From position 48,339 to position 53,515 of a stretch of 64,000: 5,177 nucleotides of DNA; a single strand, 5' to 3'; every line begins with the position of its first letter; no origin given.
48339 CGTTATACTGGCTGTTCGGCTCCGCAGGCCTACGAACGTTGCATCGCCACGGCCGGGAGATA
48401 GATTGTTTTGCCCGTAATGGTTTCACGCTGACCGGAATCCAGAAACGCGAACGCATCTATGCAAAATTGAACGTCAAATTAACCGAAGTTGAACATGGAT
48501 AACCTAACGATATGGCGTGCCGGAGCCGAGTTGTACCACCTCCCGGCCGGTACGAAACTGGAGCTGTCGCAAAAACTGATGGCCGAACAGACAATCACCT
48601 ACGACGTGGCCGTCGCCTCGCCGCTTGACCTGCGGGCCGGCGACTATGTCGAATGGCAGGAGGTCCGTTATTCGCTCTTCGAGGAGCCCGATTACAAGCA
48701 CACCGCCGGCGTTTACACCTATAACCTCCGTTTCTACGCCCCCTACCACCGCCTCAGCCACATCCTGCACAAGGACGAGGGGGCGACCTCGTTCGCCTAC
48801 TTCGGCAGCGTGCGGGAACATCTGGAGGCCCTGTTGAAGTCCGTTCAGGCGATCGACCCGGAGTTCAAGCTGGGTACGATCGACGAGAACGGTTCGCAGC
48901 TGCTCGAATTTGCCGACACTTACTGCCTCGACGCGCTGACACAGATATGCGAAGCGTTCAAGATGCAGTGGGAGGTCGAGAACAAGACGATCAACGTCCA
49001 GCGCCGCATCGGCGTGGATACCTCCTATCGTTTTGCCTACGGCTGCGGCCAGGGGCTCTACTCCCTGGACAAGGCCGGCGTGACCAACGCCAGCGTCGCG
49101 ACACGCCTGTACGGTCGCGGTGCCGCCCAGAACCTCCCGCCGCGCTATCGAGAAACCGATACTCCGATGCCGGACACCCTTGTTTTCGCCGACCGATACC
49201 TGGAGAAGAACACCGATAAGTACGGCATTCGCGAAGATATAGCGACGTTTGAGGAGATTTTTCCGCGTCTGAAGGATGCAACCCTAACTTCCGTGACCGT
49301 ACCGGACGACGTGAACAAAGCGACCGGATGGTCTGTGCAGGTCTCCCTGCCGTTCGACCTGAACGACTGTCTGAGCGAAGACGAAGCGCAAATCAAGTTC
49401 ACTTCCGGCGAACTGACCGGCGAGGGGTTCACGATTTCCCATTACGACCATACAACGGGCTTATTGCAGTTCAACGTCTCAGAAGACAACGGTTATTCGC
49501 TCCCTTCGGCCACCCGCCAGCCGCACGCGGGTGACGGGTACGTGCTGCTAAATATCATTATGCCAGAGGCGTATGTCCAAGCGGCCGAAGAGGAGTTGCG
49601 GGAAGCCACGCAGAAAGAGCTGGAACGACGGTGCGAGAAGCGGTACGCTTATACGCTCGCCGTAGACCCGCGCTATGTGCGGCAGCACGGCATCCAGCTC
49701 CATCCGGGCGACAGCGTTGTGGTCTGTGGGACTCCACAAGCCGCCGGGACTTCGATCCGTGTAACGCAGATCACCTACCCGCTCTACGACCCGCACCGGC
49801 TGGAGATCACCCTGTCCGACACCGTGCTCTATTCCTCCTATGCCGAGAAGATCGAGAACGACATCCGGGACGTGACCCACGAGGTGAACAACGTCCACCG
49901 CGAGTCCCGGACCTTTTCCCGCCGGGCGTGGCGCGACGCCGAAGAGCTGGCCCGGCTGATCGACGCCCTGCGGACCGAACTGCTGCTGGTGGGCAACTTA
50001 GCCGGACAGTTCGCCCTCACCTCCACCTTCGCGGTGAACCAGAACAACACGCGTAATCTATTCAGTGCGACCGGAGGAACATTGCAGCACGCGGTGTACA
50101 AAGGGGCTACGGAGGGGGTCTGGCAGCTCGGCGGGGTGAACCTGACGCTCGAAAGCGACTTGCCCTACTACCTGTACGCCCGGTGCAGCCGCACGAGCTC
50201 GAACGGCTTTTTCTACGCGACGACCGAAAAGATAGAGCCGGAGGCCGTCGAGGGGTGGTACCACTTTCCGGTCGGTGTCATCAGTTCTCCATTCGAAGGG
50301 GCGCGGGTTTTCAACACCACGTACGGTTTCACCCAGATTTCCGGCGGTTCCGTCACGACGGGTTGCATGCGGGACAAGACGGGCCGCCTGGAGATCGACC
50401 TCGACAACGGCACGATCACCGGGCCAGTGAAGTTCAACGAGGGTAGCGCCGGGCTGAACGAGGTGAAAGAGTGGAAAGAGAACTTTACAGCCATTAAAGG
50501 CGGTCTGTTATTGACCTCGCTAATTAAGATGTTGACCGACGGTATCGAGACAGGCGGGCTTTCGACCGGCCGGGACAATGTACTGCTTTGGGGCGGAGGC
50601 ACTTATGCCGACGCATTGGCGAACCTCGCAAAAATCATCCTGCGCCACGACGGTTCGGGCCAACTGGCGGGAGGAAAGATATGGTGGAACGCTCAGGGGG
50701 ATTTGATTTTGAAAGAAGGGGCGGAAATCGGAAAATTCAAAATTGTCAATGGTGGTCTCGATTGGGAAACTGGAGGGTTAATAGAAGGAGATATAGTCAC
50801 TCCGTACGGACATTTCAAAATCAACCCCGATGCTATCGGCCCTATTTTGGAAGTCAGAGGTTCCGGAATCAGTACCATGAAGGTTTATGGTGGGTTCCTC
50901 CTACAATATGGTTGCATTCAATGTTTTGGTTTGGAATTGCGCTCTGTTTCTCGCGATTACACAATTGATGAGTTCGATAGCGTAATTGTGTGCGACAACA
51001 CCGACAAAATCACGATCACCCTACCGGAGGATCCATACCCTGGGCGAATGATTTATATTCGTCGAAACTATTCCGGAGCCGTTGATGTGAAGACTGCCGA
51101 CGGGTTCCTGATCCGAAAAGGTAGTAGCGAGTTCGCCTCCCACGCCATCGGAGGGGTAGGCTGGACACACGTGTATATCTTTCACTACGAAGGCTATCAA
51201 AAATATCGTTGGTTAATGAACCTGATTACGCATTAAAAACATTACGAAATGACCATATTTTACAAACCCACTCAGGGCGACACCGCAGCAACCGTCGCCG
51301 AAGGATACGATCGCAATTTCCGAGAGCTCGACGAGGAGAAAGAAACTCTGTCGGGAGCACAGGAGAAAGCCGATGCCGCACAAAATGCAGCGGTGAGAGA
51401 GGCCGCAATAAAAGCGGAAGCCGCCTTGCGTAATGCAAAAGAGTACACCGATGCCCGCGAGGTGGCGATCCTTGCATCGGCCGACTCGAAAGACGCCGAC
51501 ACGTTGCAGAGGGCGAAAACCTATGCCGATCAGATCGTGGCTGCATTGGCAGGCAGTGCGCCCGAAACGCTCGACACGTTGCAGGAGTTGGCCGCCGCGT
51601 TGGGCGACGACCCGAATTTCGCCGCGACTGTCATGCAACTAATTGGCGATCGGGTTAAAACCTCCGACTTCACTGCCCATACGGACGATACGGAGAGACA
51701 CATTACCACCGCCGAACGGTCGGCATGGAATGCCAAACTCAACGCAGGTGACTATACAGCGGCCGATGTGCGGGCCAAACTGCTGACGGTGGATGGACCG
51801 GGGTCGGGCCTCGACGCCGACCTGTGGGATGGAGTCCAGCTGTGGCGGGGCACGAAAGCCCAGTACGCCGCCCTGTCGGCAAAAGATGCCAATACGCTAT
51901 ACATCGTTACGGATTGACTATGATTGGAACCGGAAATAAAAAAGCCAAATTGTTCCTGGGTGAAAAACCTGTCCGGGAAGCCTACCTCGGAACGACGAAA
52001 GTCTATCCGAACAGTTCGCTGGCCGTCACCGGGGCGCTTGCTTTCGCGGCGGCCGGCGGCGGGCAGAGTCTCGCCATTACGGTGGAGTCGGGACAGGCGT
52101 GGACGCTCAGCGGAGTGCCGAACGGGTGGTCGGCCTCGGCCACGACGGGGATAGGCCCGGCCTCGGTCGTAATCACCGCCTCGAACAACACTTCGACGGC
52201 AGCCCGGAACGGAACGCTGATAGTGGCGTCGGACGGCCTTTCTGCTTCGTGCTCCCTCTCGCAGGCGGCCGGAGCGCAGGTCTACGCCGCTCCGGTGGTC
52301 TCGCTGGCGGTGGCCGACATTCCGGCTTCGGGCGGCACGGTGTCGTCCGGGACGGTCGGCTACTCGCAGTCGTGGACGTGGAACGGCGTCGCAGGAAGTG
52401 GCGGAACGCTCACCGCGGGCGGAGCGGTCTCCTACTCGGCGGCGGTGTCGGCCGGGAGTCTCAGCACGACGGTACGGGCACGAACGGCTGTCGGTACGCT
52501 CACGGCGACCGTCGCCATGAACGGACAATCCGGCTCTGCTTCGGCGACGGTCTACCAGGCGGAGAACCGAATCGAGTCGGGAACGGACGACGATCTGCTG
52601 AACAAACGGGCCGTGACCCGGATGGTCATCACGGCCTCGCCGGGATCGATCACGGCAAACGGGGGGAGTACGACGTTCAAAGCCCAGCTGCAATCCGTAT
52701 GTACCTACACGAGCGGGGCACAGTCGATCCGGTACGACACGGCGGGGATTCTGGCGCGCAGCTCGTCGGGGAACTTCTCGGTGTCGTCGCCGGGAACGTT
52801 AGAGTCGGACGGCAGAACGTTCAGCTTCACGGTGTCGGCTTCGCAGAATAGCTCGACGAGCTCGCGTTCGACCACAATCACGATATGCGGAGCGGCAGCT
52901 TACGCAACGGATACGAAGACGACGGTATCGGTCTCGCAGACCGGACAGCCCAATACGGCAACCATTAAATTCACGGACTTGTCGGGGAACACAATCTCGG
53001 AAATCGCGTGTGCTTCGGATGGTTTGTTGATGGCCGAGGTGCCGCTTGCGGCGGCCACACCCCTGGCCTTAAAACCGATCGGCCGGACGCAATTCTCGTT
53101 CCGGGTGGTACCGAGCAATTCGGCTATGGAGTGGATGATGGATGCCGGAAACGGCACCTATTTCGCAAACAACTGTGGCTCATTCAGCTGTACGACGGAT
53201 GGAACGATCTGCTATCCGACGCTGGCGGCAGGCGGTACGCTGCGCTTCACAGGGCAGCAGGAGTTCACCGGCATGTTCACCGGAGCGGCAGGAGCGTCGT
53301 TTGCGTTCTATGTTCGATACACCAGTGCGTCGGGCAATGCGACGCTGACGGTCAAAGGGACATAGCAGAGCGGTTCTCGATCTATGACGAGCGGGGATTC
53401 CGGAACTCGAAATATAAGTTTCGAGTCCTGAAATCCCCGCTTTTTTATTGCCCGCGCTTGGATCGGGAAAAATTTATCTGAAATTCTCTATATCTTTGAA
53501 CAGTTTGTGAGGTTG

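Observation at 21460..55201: Mu-like prophage inserted inside cas3, separating HD motifs I-IV from motif V and the helicase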

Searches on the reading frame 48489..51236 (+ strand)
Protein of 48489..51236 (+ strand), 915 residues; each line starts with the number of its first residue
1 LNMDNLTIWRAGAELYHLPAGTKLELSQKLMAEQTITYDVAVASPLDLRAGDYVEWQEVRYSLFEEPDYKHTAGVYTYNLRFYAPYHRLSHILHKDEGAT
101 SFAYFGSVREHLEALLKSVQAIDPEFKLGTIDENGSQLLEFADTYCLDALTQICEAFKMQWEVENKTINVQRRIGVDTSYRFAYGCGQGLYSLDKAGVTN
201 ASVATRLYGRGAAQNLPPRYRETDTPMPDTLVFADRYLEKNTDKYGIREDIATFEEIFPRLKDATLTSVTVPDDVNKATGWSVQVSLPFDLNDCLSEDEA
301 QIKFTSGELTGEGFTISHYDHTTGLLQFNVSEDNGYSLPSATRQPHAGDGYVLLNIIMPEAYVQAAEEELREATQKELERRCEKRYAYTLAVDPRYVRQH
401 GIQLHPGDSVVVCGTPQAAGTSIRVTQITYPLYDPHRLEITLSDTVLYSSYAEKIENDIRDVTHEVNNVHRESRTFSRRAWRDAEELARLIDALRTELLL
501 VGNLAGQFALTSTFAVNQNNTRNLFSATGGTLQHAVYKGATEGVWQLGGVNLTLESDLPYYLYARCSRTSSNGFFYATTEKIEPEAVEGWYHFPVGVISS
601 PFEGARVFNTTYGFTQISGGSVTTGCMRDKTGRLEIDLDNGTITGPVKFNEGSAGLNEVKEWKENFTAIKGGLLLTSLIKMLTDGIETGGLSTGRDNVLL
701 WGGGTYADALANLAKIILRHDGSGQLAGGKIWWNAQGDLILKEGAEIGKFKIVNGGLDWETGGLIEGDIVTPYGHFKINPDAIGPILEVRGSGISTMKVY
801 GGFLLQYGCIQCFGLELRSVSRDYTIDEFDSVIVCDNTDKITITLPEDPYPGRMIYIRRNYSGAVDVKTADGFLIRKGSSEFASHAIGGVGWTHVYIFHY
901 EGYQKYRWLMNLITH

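Call 20: search_protein_families(library=phrogs, proteins=[window:48489-51236:+], max_evalue=0.001)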
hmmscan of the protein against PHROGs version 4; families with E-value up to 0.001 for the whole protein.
window:48489-51236:+ (915 aa): 8 families
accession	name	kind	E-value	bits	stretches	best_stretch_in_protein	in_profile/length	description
phrog_19846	-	unknown function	2.7e-122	410.6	1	22-651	24-689/1272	-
phrog_15074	-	unknown function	4e-78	264.1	2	236-640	277-716/1773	-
phrog_22546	-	unknown function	8.7e-48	163.8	1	29-481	27-501/1386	-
phrog_31303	-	unknown function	1.4e-47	163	1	30-653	34-703/980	-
phrog_17422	-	unknown function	3.5e-47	161.9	1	27-468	24-483/961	-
phrog_26019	-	unknown function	4.3e-19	68.7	1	15-504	18-530/1347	-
phrog_38044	-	unknown function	1.3e-10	39.9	1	27-225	24-232/3576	-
phrog_1067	-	head and packaging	7.6e-07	28.9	1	140-259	146-255/991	minor head protein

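Call 40: find_homologous_proteins(query=window:48489-51236:+, max_evalue=1e-30)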
Query window:48489-51236:+ (915 aa): 36 proteins with E <= 1e-30 among 8000 candidates.
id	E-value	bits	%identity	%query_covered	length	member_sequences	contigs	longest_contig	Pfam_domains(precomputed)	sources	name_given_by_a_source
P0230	0.0e+0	2124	100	100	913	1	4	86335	-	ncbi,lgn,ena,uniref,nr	ncbi:hypothetical protein [uncultured Rikenella sp.]|uniref:hypothetical protein n=1 Tax=uncultured 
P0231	0.0e+0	1479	88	81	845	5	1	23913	-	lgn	-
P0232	0.0e+0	1469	68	100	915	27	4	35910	-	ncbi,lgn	-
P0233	0.0e+0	1297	64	100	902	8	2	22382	-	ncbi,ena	-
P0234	0.0e+0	1237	68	82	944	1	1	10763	-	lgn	-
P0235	0.0e+0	1192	71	73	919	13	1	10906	-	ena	-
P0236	0.0e+0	1168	59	100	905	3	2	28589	-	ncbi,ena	-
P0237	0.0e+0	1164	67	84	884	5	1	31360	-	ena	-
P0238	0.0e+0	1120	57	100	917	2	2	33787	-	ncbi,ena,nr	ncbi:MAG: phage tail protein [Rikenella sp.]|nr:phage tail protein [Rikenella sp.]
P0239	0.0e+0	1102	64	83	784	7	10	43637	-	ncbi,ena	-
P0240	1.2e-282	958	51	95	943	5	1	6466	-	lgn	-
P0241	1.6e-278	944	49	100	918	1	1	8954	-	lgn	-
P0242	1.4e-274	931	51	95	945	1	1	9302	-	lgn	-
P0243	5.0e-267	906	55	81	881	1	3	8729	-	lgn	-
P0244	1.0e-263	895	55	81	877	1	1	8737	-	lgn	-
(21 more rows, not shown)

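Call 41: find_encoding_contigs(protein=P0232, flank=10000, max_places=5)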
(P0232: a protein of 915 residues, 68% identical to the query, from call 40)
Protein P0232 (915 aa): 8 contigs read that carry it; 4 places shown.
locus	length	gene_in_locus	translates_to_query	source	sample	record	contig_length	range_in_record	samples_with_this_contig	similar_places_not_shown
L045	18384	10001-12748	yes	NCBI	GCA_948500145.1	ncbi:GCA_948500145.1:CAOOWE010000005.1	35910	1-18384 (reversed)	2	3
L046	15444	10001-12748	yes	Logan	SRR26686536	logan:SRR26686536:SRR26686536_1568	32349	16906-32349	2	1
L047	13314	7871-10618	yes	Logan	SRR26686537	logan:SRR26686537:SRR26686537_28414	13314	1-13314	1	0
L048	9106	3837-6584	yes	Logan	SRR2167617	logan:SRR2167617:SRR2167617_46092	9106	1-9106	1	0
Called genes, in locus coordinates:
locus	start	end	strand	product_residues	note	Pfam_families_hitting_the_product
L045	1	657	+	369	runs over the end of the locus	PF00574:CLP_protease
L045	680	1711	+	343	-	PF19821:Phage_capsid_2 (weak), PF02839:CBM_5_12 (weak)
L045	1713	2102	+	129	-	-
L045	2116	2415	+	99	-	-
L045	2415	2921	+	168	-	-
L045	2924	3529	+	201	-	-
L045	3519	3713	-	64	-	-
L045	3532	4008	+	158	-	-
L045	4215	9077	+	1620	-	PF10145:PhageMin_Tail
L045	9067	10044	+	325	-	-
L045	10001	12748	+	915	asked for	-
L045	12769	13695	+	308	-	PF24243:Phage_tail_C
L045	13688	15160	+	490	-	-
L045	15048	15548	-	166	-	-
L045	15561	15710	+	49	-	-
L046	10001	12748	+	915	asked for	-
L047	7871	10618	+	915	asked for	-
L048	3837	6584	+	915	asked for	-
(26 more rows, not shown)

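Call 42: find_encoding_contigs(protein=P0239, flank=10000, max_places=5)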
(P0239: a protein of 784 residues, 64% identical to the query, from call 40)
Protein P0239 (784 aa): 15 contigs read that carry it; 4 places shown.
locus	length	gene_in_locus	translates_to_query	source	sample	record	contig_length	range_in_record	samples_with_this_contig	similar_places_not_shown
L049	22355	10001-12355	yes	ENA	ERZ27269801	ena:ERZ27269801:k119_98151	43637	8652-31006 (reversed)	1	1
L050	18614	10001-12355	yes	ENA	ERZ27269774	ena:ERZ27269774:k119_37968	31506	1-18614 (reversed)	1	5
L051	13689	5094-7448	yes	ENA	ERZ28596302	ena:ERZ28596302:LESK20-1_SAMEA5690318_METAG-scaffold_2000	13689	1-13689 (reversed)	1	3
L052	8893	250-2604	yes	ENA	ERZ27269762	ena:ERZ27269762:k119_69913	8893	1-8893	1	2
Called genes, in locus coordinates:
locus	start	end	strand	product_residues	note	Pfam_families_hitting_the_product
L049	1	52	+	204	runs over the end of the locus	PF01712:dNK, PF13238:AAA_18 (weak)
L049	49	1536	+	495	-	PF17125:Methyltr_RsmF_N, PF01189:Methyltr_RsmB-F, PF13636:Methyltranf_PUA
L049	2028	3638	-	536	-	PF22694:CtpB_N-like, PF00595:PDZ, PF13180:PDZ_2, PF17820:PDZ_6, PF03572:Peptidase_S41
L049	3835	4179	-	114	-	PF00453:Ribosomal_L20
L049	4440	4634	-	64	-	PF01632:Ribosomal_L35p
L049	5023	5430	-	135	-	PF05198:IF3_N, PF00707:IF3_C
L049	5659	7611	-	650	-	PF02824:TGS, PF07973:tRNA_SAD, PF00587:tRNA-synt_2b, PF03129:HGTP_anticodon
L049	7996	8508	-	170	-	-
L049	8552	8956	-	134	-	-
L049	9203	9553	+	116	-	-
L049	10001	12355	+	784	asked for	-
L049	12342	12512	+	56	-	-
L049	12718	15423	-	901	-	PF22666:Glyco_hydro_2_N2, PF00703:Glyco_hydro_2, PF17786:Mannosidase_ig, PF17753:Ig_mannosidase (faint)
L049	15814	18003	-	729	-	PF00403:HMA, PF00122:E1-E2_ATPase, PF00702:Hydrolase, PF08282:Hydrolase_3 (faint)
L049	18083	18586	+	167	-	PF03167:UDG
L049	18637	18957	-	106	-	-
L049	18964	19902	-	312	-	PF00892:EamA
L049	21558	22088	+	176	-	-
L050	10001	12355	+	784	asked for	-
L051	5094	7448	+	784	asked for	-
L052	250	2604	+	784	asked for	-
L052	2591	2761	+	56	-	-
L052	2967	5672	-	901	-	PF22666:Glyco_hydro_2_N2, PF00703:Glyco_hydro_2, PF17786:Mannosidase_ig, PF17753:Ig_mannosidase (faint)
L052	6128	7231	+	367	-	PF01926:MMR_HSR1, PF02421:FeoB_N, PF06071:YchF-GTPase_C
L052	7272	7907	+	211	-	PF08238:Sel1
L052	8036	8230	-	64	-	-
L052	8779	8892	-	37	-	?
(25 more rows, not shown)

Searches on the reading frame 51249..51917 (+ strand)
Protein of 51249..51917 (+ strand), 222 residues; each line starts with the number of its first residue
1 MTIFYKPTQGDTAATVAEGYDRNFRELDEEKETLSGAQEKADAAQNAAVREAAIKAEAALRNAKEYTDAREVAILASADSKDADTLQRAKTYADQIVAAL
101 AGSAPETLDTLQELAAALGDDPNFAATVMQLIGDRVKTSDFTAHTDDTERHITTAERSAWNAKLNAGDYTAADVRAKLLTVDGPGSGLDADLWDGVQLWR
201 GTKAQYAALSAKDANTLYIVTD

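Call 20: search_protein_families(library=phrogs, proteins=[window:51249-51917:+], max_evalue=0.001)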
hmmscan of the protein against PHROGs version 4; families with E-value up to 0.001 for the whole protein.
window:51249-51917:+ (222 aa): 24 families
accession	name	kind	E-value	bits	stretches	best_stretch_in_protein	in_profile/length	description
phrog_1197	-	tail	1.3e-25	91.5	1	68-221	172-343/715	tail protein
phrog_7389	-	tail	3e-16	60.1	1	138-198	105-165/732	tail fiber protein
phrog_4757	-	unknown function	2.1e-13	51.3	1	40-139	57-144/359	-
phrog_8713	-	tail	4e-13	50.2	1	80-132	412-465/509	tail fiber protein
phrog_2631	-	tail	4.7e-13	49.6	1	77-133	361-417/644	tail fiber protein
phrog_35174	-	unknown function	6.2e-13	49.3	1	25-135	74-188/613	-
phrog_7032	-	tail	1.6e-12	47.3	1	81-143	269-333/866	tail fiber protein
phrog_21962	-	tail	3.1e-12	47.4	1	102-135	162-195/321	tail protein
phrog_23820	-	tail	5.8e-12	47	1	16-167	31-178/221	tail fiber protein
phrog_1125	-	tail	4.4e-10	40.4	1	83-219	259-409/412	tail fiber protein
phrog_32311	-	unknown function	6.1e-10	39.5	1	90-155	282-349/577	-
phrog_454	-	tail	1.3e-09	37.8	1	92-129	390-427/1376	tail fiber protein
phrog_18185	-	tail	2.6e-09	38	1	32-142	190-295/399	tail fiber protein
phrog_6043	-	unknown function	9.4e-09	35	1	66-144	441-516/814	-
phrog_7765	-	unknown function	3.8e-08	33.1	1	64-137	202-280/578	-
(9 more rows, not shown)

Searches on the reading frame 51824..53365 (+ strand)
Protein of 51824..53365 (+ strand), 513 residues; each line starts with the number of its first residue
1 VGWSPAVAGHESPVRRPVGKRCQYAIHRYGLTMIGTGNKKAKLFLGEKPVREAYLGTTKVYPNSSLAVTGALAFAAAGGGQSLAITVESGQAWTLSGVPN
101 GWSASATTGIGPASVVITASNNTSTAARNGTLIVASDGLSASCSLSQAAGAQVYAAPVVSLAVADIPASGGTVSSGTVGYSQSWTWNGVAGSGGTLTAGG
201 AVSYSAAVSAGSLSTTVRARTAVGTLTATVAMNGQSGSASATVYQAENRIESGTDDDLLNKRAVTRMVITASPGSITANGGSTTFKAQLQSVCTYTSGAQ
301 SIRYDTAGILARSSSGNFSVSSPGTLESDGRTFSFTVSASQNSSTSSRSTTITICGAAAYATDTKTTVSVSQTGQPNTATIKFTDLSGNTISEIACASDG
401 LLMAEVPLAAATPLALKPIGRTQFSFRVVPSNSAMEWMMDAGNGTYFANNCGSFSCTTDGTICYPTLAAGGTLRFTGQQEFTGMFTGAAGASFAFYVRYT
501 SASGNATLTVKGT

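Call 20: search_protein_families(library=phrogs, proteins=[window:51824-53365:+], max_evalue=0.001)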
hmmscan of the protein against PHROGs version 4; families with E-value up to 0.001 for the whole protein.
window:51824-53365:+ (513 aa): 0 families

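Call 44: search_protein_families(library=padloc, proteins=[window:51824-53365:+], max_evalue=0.001)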
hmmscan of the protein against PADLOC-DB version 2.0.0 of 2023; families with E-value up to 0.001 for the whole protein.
window:51824-53365:+ (513 aa): 0 families

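Call 45: search_protein_families(library=pfam, proteins=[window:51824-53365:+], max_evalue=0.01)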
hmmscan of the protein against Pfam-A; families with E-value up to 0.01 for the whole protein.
window:51824-53365:+ (513 aa): 1 family
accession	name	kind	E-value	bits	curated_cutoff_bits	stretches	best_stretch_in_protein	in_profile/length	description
PF13004.13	BACON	-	0.00099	19.5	25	0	106-142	16-53/61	Putative binding domain, N-terminal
